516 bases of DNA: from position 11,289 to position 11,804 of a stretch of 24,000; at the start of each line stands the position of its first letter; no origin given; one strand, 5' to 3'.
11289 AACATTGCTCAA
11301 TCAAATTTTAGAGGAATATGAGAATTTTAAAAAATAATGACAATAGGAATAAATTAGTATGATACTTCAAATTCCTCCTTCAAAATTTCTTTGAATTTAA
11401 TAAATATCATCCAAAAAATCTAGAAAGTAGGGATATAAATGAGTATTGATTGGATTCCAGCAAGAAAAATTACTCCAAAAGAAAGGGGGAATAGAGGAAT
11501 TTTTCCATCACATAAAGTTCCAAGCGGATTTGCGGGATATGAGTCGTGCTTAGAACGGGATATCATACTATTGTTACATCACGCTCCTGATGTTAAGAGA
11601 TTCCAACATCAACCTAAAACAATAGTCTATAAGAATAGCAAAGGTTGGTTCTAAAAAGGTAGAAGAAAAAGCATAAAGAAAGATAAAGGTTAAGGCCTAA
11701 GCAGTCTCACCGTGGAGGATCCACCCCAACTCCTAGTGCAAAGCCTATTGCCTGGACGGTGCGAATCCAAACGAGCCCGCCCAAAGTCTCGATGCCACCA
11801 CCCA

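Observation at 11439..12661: Compositionally foreign island: a GC-rich 323-aa orphan ORF tail-to-tail with a truncated TnsA-like gene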

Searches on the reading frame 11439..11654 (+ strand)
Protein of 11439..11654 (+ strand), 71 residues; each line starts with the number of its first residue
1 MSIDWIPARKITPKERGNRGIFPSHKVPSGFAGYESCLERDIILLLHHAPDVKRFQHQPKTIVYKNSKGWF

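Call 7: search_protein_families(library=pfam, proteins=[window:11439-11654:+], max_evalue=1)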
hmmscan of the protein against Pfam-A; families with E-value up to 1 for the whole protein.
window:11439-11654:+ (71 aa): 0 families

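Call 8: search_protein_families(library=ncbifam, proteins=[window:11439-11654:+], max_evalue=1)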
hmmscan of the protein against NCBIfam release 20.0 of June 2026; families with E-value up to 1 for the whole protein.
window:11439-11654:+ (71 aa): 1 family
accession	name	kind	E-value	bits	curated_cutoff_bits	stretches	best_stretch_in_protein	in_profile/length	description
NF033179.1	TnsA_like_Actin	subfamily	0.0025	17.3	110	1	30-66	38-74/212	TnsA-like heteromeric transposase endonuclease subunit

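Call 9: search_protein_families(library=padloc, proteins=[window:11439-11654:+], max_evalue=1)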
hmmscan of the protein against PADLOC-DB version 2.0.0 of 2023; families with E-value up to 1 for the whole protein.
window:11439-11654:+ (71 aa): 0 families

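Call 25: search_protein_families(library=phrogs, proteins=[window:11439-11654:+], max_evalue=1)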
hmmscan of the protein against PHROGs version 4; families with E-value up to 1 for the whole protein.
window:11439-11654:+ (71 aa): 0 families

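Call 53: find_homologous_proteins(query=window:11439-11651:+, max_evalue=0.01)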
Query window:11439-11651:+ (71 aa): 13 proteins with E <= 0.01 among 13 candidates.
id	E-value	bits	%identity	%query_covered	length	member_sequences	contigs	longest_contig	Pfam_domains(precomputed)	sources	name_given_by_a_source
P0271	2.8e-43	163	100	100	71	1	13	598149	-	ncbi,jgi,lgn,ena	-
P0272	7.6e-33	130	84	97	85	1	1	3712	-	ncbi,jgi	ncbi:MAG: hypothetical protein ACTSQS_16510 [Promethearchaeota archaeon]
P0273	6.9e-31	123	80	97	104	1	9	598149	PF08722.18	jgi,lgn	-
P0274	2.4e-24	103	71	97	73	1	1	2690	-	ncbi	-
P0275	3.3e-22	96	82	77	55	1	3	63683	-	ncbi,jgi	ncbi:MAG: hypothetical protein ACTSQJ_17245 [Promethearchaeota archaeon]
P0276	1.3e-21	94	67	93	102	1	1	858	PF08722.18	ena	-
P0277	4.2e-20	89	63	97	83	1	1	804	-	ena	-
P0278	6.0e-20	89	67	90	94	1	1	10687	PF08722.18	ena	-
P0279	9.0e-20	88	64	94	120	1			PF08722.18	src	-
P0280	6.1e-19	85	66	92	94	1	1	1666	-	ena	-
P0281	5.2e-16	76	90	56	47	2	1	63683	-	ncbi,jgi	ncbi:MAG: hypothetical protein ACTSPD_15555 [Promethearchaeota archaeon]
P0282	5.3e-16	76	59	96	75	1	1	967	-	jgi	-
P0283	1.6e-9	55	73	58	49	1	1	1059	-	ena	-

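Call 54: find_encoding_contigs(protein=P0271, flank=3000, max_places=10)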
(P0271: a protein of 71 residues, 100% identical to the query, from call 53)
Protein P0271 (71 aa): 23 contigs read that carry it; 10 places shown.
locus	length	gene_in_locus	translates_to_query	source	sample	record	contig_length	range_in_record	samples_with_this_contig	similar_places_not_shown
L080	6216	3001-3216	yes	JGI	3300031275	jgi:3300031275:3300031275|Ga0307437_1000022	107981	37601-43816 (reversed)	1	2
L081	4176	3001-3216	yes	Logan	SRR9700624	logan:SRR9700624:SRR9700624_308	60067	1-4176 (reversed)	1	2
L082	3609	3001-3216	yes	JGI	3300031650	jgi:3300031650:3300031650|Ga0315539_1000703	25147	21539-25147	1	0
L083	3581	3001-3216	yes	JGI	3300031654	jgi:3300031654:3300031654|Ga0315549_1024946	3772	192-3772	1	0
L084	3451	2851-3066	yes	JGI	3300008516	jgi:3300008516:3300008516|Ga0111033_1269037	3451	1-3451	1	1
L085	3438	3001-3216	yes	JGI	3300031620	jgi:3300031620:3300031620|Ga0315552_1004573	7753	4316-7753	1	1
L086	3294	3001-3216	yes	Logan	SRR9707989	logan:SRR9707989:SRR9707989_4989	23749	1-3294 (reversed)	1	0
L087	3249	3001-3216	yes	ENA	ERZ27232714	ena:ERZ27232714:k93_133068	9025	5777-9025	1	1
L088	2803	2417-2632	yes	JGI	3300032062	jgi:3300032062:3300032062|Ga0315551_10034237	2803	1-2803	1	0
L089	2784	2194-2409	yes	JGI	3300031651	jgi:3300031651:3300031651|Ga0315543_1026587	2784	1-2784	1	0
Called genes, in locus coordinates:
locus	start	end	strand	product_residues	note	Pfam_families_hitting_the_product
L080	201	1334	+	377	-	-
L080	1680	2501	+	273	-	PF01791:DeoC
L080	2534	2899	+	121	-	-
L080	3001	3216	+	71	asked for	-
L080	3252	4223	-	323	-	-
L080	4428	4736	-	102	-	-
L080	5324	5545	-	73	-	PF09889:DUF2116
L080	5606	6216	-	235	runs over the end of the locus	PF00696:AA_kinase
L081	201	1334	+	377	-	-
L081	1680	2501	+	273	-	PF01791:DeoC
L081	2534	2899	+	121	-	-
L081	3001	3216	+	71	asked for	-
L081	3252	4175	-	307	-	?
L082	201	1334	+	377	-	-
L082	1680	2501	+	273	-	PF01791:DeoC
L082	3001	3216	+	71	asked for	-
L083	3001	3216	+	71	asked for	-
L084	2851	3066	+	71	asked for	-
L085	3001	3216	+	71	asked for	-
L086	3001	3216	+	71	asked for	-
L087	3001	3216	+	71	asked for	-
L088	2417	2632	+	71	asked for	-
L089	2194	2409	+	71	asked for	-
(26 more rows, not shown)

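Call 55: find_encoding_contigs(protein=P0273, flank=5000, max_places=4)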
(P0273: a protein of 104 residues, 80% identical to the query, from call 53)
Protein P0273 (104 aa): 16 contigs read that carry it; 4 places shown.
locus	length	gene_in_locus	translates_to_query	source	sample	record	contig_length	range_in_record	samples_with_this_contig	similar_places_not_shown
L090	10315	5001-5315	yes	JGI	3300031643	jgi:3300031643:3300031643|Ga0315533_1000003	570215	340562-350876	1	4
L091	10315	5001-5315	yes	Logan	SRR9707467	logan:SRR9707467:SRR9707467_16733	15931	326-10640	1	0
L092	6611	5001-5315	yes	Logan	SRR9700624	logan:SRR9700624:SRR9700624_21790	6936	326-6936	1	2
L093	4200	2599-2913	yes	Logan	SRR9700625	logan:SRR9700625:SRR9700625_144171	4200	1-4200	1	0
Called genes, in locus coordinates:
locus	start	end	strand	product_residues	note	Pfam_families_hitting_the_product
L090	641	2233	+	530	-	-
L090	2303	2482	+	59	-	-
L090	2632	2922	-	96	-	-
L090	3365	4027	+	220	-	-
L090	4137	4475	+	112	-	-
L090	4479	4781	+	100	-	-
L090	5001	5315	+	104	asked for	PF08722:Tn7_TnsA-like_N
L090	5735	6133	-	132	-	PF00072:Response_reg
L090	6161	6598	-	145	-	PF02518:HATPase_c (weak)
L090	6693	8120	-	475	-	PF16795:Phage_integr_3 (faint), PF00589:Phage_integrase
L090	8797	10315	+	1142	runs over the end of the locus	-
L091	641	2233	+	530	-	-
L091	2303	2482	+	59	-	-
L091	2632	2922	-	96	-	-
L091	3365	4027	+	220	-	-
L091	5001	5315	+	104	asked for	PF08722:Tn7_TnsA-like_N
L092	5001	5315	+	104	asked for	PF08722:Tn7_TnsA-like_N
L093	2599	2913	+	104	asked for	PF08722:Tn7_TnsA-like_N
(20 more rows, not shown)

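Call 69: list_cluster_members(proteins=[P0271, P0001, P0014, P0029, P0038, P0049, P0060, P0094, P0114, P0033])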
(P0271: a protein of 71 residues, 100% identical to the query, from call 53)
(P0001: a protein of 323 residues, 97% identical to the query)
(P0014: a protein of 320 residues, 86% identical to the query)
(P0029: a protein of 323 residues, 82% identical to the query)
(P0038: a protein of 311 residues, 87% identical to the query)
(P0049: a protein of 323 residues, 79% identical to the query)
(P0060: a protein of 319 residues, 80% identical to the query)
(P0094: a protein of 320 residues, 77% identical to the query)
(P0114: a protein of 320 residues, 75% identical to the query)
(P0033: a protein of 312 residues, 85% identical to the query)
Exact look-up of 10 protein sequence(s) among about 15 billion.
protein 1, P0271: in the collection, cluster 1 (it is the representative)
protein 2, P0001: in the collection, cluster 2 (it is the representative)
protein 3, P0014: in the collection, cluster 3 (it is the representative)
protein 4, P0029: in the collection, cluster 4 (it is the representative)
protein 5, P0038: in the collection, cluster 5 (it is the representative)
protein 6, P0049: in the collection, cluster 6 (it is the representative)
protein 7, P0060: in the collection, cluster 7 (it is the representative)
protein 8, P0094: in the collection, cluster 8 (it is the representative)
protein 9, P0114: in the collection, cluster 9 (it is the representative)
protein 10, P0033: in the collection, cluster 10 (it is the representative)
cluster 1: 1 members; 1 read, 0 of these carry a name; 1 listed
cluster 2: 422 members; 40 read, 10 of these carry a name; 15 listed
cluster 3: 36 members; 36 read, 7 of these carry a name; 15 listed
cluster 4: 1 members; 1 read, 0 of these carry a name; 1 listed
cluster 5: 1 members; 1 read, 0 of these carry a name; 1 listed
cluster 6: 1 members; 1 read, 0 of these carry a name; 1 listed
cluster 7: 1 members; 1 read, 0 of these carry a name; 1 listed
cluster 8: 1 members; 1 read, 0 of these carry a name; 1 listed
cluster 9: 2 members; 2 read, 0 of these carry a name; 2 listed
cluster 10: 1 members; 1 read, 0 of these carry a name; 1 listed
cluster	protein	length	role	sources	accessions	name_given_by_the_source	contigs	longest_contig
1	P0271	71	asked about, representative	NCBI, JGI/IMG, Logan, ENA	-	-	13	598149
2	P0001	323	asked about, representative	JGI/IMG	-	hypothetical protein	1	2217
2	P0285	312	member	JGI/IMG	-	hypothetical protein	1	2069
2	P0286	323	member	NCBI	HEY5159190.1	MAG TPA: hypothetical protein VII93_14610 [Anaerolineales bacterium]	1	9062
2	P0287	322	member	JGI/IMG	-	hypothetical protein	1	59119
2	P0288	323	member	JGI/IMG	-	hypothetical protein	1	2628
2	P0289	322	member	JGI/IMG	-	hypothetical protein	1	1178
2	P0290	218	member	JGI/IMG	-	hypothetical protein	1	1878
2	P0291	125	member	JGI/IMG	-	hypothetical protein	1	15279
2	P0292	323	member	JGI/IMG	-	hypothetical protein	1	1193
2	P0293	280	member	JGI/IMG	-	hypothetical protein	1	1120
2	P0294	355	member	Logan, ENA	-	-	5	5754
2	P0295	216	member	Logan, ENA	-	-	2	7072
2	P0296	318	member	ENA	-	-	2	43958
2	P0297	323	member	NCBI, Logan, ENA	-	-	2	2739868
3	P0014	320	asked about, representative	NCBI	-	-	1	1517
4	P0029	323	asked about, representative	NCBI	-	-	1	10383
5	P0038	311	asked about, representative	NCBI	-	-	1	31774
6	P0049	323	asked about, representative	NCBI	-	-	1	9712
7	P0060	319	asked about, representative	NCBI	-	-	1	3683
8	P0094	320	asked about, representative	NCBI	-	-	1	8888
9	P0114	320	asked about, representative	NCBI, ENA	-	-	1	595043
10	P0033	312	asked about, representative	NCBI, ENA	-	-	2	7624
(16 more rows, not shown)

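Call 93: find_encoding_contigs(protein=P0274, flank=3000, max_places=3)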
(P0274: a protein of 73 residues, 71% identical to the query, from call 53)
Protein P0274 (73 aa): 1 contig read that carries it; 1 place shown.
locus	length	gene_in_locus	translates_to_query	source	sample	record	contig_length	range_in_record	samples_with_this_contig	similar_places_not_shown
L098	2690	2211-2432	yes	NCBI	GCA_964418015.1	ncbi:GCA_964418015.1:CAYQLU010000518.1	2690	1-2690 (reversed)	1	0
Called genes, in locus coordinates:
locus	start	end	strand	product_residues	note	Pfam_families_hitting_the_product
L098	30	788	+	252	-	PF01408:GFO_IDH_MocA (weak), PF22685:Gal80p_C-like (weak), PF22725:GFO_IDH_MocA_C3, PF02894:GFO_IDH_MocA_C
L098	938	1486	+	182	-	-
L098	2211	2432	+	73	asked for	-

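Call 114: search_protein_families(library=pfam, proteins=[P0273, P0279, L090:6693-8120:-], max_evalue=0.01)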
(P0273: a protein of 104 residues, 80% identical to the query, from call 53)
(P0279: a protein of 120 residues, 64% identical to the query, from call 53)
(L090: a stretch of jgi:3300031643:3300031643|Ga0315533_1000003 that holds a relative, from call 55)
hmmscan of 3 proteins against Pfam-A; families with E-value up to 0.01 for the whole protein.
P0273 (104 aa): 1 family
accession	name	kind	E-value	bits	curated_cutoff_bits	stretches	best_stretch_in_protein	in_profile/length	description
PF08722.17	Tn7_TnsA-like_N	-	1.5e-10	41.9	26.5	1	50-100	2-56/85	TnsA-like endonuclease N terminal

P0279 (120 aa): 1 family
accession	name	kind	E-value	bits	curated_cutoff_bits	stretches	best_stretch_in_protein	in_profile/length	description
PF08722.17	Tn7_TnsA-like_N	-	1.8e-14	54.5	26.5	1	53-118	2-72/85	TnsA-like endonuclease N terminal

L090:6693-8120:- (475 aa): 2 families
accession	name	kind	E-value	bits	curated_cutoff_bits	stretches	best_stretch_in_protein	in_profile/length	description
PF00589.27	Phage_integrase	-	5.9e-12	46.1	27.1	1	186-349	7-157/172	Phage integrase family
PF16795.10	Phage_integr_3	-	2.1e-05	24.9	27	1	317-354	103-141/161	Archaeal phage integrase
